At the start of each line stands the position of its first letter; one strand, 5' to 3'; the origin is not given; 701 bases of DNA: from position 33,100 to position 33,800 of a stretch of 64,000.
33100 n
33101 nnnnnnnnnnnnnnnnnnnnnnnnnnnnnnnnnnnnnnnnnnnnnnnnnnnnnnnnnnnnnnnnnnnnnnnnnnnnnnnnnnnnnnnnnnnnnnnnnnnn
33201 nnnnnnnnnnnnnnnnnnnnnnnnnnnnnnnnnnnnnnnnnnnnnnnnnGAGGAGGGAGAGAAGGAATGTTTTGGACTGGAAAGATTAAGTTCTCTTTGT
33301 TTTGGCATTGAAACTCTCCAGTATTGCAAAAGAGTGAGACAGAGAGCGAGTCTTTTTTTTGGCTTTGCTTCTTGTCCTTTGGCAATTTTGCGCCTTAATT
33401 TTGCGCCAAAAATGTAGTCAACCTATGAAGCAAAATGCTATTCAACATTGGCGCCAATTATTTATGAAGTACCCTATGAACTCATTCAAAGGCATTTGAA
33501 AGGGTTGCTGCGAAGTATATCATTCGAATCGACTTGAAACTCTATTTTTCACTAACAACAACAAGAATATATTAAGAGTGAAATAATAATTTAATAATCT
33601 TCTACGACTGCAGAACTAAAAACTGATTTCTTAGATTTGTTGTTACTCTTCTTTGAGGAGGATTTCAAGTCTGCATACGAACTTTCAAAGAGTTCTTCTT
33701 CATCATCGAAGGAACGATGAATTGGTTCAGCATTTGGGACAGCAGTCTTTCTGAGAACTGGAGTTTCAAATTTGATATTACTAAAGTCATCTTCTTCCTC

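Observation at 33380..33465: Palindromic E2F-type sites in a promoter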

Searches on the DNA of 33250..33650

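Call 16: search_rna_families(source=window, start=33250, end=33650, threshold=evalue, max_evalue=10)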
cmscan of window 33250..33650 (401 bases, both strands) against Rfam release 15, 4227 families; matches with E-value up to 10: 2.
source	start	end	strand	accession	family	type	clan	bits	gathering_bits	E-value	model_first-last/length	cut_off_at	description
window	33388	33456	-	RF00147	SNORD34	Gene; snRNA; snoRNA; CD-box;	CL00055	15.9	38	3.3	1-79/79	no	Small nucleolar RNA SNORD34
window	33607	33627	+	RF02931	Bacilli-1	Gene; sRNA;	-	15.3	55.6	0.84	1-65/65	no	Bacilli-1 RNA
